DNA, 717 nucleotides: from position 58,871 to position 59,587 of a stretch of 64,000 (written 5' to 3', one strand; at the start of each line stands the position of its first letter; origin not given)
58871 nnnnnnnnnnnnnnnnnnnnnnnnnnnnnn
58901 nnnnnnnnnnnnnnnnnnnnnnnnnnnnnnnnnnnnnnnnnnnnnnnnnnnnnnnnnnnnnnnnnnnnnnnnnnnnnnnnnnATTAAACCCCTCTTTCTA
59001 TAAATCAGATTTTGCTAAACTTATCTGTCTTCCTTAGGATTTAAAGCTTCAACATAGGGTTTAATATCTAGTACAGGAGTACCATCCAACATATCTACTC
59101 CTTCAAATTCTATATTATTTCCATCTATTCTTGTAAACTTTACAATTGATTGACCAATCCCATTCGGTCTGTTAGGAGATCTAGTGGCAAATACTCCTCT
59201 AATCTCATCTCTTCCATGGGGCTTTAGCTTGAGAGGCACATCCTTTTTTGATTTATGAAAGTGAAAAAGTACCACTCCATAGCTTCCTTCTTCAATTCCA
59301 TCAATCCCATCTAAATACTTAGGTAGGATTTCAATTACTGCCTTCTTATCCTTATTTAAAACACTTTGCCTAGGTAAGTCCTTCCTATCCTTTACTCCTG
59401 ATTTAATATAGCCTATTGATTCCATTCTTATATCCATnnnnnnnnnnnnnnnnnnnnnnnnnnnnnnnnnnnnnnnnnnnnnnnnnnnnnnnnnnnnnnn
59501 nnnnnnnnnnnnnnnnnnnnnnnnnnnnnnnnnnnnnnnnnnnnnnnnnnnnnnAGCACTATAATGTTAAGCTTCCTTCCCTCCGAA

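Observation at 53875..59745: B12-riboswitch-controlled operon: TrmO/YaeB-like protein followed by a peptide/nickel-type ABC transporter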

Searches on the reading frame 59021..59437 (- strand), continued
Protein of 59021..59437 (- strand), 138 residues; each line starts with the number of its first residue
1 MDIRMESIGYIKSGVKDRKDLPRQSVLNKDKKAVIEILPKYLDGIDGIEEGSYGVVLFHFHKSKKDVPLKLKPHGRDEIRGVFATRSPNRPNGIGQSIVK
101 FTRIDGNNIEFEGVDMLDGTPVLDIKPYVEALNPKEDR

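Call 74: search_protein_families(library=ncbifam, proteins=[L026:8906-9430:-, L116:2310-2648:+, L116:1963-2295:+], max_evalue=0.00001)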
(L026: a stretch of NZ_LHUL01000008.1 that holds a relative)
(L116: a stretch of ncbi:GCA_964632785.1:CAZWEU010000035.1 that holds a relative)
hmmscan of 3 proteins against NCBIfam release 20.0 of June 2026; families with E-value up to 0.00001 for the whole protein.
L026:8906-9430:- (174 aa): 0 families

L116:2310-2648:+ (112 aa): 0 families

L116:1963-2295:+ (110 aa): 0 families

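Call 85: search_solved_structures(query=L113:9761-11314:+, max_evalue=0.001)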
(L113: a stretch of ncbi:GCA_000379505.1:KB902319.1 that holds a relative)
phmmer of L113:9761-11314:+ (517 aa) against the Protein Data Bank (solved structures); distinct sequences matched with E-value up to 0.001: 8.
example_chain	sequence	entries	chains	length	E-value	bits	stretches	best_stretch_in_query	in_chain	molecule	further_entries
4mo9_A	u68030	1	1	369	6e-31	111.3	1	163-506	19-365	Periplasmic binding protein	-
6b2x_A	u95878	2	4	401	5.3e-23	85.1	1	166-506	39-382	Solute-binding periplasmic protein of iron/siderophore ABC transporter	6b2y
9hrj_A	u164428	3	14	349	5.3e-21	78.5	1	168-505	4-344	Periplasmic substrate-binding transport protein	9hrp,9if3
9ht5_A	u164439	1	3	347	6.5e-21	78.2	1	168-505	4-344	Periplasmic substrate-binding transport protein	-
4ovk_A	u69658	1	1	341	2.1e-13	53.4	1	220-496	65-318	Periplasmic binding protein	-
2etv_A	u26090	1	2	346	1.5e-11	47.3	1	248-497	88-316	iron(III) ABC transporter, periplasmic iron-binding protein, putative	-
8p2b_A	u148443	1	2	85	4e-10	42.6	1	47-129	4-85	Clostridiaceae bacterium FMN4 domain 1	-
21zd_A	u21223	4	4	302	2.1e-06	30.4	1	237-451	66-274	Ferric anguibactin-binding protein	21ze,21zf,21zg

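Call 86: search_protein_families(library=ncbifam, proteins=[L113:9761-11314:+, L113:8521-8976:+, L118:9483-10334:+, L118:10336-11070:+], max_evalue=0.00001)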
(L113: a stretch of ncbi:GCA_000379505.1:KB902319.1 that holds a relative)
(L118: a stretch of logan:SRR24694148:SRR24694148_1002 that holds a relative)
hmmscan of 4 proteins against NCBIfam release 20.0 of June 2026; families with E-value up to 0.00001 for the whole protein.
L113:9761-11314:+ (517 aa): 4 families
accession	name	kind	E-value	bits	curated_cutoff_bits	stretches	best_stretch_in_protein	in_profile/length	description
NF010649.0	PRK14048.1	equivalog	3.1e-15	56.2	374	1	157-506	23-370/374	ferrichrome/ferrioxamine B periplasmic transporter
TIGR04281.1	peripla_PGF_1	equivalog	7.9e-13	48.3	325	1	234-449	57-243/330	PGF-CTERM-anchored ABC transporter substrate-binding protein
TIGR03659.1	IsdE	equivalog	2.7e-10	39.9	298.65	1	245-455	84-269/292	heme ABC transporter substrate-binding protein IsdE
NF047879.1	catechol_SstD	exception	1.2e-06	27.9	450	1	248-453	128-316/343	ferrated catecholamine ABC transporter substrate-binding lipoprotein SstD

L113:8521-8976:+ (151 aa): 13 families
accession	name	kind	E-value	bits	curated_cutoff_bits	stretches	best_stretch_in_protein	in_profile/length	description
NF045593.1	bilirub_TF_BilQ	equivalog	3.6e-19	68.8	125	1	10-140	3-132/135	bilirubin utilization transcriptional regulator BilQ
TIGR04472.1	reg_rSAM_mob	hypoth_equivalog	9e-13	48.5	240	1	27-146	23-139/141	radical SAM mobile pair system MarR family transcriptional regulator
NF053777.1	Saro0803TransReg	equivalog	1e-11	44.7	200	1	30-139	30-138/140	Saro_0803 family transcriptional regulator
NF053814.1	teico_TcaR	equivalog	8.7e-11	42.1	170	1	30-147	31-149/151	MarR family transcriptional regulator TcaR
NF053606.1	Sta1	subfamily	1e-09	38.4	80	1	35-113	18-97/100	Sta1 family transcriptional regulator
NF002926.0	PRK03573.1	equivalog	2.5e-09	37.2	120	1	15-148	9-142/144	transcriptional regulator SlyA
NF040939.2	trans_reg_lrs14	equivalog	3.8e-09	36.5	90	1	33-108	17-94/103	Lrs14 family HTH-type transcriptional regulator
NF038251.1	AdcR_fam_Zn_TF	equivalog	6.5e-08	32.9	175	1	25-142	24-142/143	zinc-dependent MarR family transcriptional regulator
NF008565.1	PRK11512.1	equivalog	1.5e-07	31.6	240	1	34-140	37-143/144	multiple antibiotic resistance transcriptional regulator MarR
TIGR02337.1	HpaR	equivalog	2.7e-07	30.5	121.2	1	30-132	21-122/130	homoprotocatechuate degradation operon regulator HpaR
NF052638.1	TransRegOhrRVib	equivalog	1.3e-06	28.2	200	1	45-119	44-118/141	transcriptional regulator OhrR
TIGR01889.1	Staph_reg_Sar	paralog_domain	6.7e-06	26.4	62.6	0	32-105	20-96/109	staphylococcal accessory regulator family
NF041230.1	BagL_FevM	exception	6.7e-06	26.2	230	0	39-105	42-107/145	MarR family transcriptional regulator BagL/FevM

L118:9483-10334:+ (283 aa): 186 families (the best 25 are shown)
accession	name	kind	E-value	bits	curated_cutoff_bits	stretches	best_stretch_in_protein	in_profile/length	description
TIGR01188.1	drrA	subfamily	1.7e-85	286.9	312.45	1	12-238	1-227/302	daunorubicin resistance ABC transporter, ATP-binding protein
NF010060.0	PRK13537.1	equivalog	1.4e-63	214.6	521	1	4-240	15-252/314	nodulation factor ABC transporter ATP-binding protein NodI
NF033858.1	ABC2_perm_RbbA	equivalog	1.6e-63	215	1050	1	4-232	266-494/909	ribosome-associated ATPase/putative transporter RbbA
NF010059.0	PRK13536.1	equivalog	4.2e-61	206.6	549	1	5-234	44-274/342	nodulation factor ABC transporter ATP-binding protein NodI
TIGR01288.1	nodI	equivalog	6.5e-57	192.8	424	1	5-234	5-235/303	nodulation factor ABC transporter ATP-binding protein NodI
TIGR03864.1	PQQ_ABC_ATP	hypoth_equivalog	1.1e-55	188.7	302.25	1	5-231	2-228/236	ABC transporter, ATP-binding subunit, PQQ-dependent alcohol dehydrogenase system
TIGR00968.1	3a0106s01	subfamily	1.4e-53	181.9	342.75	1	5-227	1-223/237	sulfate ABC transporter ATP-binding protein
NF006987.0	PRK09452.1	equivalog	1e-52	179.1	482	1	3-240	16-253/378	spermidine/putrescine ABC transporter ATP-binding protein PotA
TIGR03522.1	GldA_ABC_ATP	equivalog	4.2e-52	177.5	402.6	1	5-263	3-258/301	gliding motility-associated ABC transporter ATP-binding subunit GldA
NF008513.0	PRK11432.1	equivalog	2.6e-51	174.6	496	1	2-225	4-227/351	ferric ABC transporter ATP-binding protein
NF043075.1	MMSYN1_0197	equivalog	5.2e-51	173.6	550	1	4-225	2-223/341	spermidine/putrescine ABC transporter ATP-binding protein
TIGR03265.1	PhnT2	equivalog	2.5e-50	171.7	457.7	1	3-223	3-223/353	putative 2-aminoethylphosphonate ABC transporter ATP-binding protein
TIGR04521.1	ECF_ATPase_2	equivalog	3.5e-48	164.1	330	1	16-223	17-233/279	energy-coupling factor transporter ATPase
NF040840.2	tungstate_WtpC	equivalog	9.3e-48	163.3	440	1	4-215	1-211/347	tungstate ABC transporter ATP-binding protein WtpC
TIGR02673.1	FtsE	equivalog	1.9e-47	161.7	264.85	1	4-212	1-214/214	cell division ATP-binding protein FtsE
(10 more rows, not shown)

L118:10336-11070:+ (244 aa): 4 families
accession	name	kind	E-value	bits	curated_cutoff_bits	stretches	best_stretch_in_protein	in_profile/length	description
NF011648.0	PRK15066.1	subfamily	5.7e-30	104.7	225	1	3-239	10-249/257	ABC transporter permease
TIGR01247.1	drrB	subfamily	1e-21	77.7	223.05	1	20-213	12-207/236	daunorubicin resistance ABC transporter membrane protein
TIGR01291.1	nodJ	subfamily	7.8e-18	64.9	206.65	1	4-225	8-231/253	ABC-2 type transporter, NodJ family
TIGR03861.1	phenyl_ABC_PedC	subfamily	1.4e-10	41.3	241.35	1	5-222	6-231/253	alcohol ABC transporter, permease protein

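Call 91: predict_structure(alignment_id=A1)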
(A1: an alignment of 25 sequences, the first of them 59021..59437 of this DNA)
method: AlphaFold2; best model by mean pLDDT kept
length: 138 residues; sequences in the alignment: 25
mean_pLDDT: 65.1   pTM: 0.60
mean pLDDT of the five models: 65.1, 63.4, 61.4, 58.8, 58.3
residues with pLDDT >= 90: 16; 70-90: 41; 50-70: 38; < 50: 43
segments of 3 or more residues with pLDDT < 50: 63-76, 78-92, 125-138
pLDDT, mean of each block of 10 residues (from residue 1): 72 69 62 88 87 81 45 42 36 68 92 73 51 42
secondary structure, 60 per line:
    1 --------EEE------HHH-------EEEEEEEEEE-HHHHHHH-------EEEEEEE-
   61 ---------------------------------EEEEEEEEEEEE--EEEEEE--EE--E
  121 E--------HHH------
elements in order: E9-11 E28-37 H39-45 E53-59 E94-105 E108-113

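Call 93: fold_search(model_id=the predicted structure, library=pdb)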
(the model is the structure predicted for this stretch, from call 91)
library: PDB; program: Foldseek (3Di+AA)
matches with E <= 10: 430; with E <= 0.001: 10
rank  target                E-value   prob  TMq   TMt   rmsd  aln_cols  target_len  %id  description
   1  3okx_A                6.4e-07  1.00  0.50  0.45  11.8       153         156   33  Crystal structure of YaeB-like protein from Rhodopseudomonas palustris (released 2010-09-08)
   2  7btz_B                7.2e-07  1.00  0.49  0.36   7.6       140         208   38  Crystal structure of TrmO (released 2021-04-07)
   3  3okx_B                9.7e-07  1.00  0.50  0.47   9.0       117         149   37  Crystal structure of YaeB-like protein from Rhodopseudomonas palustris (released 2010-09-08)
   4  2nv4_A                2.7e-06  1.00  0.49  0.50  10.0       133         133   38  Crystal structure of UPF0066 protein AF0241 in complex with S-adenosylmethionine. Northeast Structural Genomics Consor (released 2006-11-21)
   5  7btu_B                4.1e-06  1.00  0.49  0.35   8.0       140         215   38  Crystal structure of TrmO from P. areuginosa (released 2021-04-07)
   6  7bu1_A                7.0e-06  1.00  0.49  0.36   7.4       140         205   36  Crystal structure of TrmO from Pseudomonas aeruginosa (released 2021-04-07)
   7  7bu1_B                1.1e-05  1.00  0.49  0.36   7.6       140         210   37  Crystal structure of TrmO from Pseudomonas aeruginosa (released 2021-04-07)
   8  7btz_A                1.2e-05  1.00  0.48  0.35   7.5       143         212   36  Crystal structure of TrmO (released 2021-04-07)
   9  7btu_A                1.3e-05  1.00  0.49  0.35   8.3       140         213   36  Crystal structure of TrmO from P. areuginosa (released 2021-04-07)
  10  1xqb_A                4.1e-04  1.00  0.44  0.36   7.3       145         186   29  X-Ray Structure Of YaeB from Haemophilus influenzae. Northeast Structural Genomics Research Consortium (NESGC)target I (released 2004-10-19)
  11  4v8m_Bl               6.5e-02  0.60  0.30  0.34   9.1       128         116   15  High-resolution cryo-electron microscopy structure of the Trypanosoma brucei ribosome (released 2014-07-09)
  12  7oya_f1               1.4e-01  0.51  0.27  0.33   9.1       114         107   16  Cryo-EM structure of the 1 hpf zebrafish embryo 80S ribosome (released 2022-07-13)
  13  4yhb_A                2.4e-01  0.44  0.36  0.22   8.0       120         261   11  Crystal structure of a siderophore utilization protein from T. fusca (released 2015-07-15)
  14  3jcs_g                2.6e-01  0.44  0.32  0.35   9.9       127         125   12  2.8 Angstrom cryo-EM structure of the large ribosomal subunit from the eukaryotic parasite Leishmania (released 2016-07-20)
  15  5t5h_l                2.6e-01  0.23  0.26  0.26  13.0       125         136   19  Structure and assembly model for the Trypanosoma cruzi 60S ribosomal subunit (released 2016-10-12)
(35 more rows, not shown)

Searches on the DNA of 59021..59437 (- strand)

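Call 27: search_rna_families(sources=[L112, L113, L115, L002, L003, L022, L026], threshold=gathering)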
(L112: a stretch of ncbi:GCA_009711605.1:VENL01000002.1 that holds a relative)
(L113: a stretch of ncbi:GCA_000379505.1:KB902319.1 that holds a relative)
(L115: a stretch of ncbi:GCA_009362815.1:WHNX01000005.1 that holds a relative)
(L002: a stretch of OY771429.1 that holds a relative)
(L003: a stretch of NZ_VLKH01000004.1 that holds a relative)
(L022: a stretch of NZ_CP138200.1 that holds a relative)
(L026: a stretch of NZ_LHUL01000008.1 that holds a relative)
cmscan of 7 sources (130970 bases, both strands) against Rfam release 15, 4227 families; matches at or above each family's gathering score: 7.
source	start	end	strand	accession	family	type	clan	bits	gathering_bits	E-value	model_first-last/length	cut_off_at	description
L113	9458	9638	+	RF00174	Cobalamin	Cis-reg; riboswitch;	CL00101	117.2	31.5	2e-28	1-189/189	no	Cobalamin riboswitch aptamer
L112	3671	3846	+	RF00174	Cobalamin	Cis-reg; riboswitch;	CL00101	114.3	31.5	1.4e-27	1-189/189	no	Cobalamin riboswitch aptamer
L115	5824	6020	-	RF00174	Cobalamin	Cis-reg; riboswitch;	CL00101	87.5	31.5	6.4e-20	1-189/189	no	Cobalamin riboswitch aptamer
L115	9421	9617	+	RF00174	Cobalamin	Cis-reg; riboswitch;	CL00101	86.1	31.5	1.6e-19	1-189/189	no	Cobalamin riboswitch aptamer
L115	7469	7668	-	RF00174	Cobalamin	Cis-reg; riboswitch;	CL00101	77.1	31.5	6e-17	1-189/189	no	Cobalamin riboswitch aptamer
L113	5355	5565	-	RF02862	sRNA_1300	Gene; sRNA;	-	59.1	48.8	2.2e-10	1-231/231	no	Enterococcus sRNA 1300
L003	16991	17065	-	RF00005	tRNA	Gene; tRNA;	CL00001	58.3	29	1.1e-09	1-71/71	no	tRNA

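Call 37: search_rna_families(sources=[L116, L117, L118, L119], threshold=gathering)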
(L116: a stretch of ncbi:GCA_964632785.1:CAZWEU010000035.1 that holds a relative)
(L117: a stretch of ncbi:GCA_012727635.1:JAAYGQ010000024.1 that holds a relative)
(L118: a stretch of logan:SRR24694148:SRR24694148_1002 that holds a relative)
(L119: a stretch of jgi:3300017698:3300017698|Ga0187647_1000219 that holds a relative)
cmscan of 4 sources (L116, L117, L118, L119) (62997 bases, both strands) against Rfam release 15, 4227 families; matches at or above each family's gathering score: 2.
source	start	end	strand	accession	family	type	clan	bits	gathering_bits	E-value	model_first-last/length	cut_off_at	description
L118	8671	8856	+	RF00174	Cobalamin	Cis-reg; riboswitch;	CL00101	95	31.5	2.2e-22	1-189/189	no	Cobalamin riboswitch aptamer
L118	13626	13735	+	RF00059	TPP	Cis-reg; riboswitch;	-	74.2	54.3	9.2e-13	1-105/105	no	TPP riboswitch aptamer (THI element)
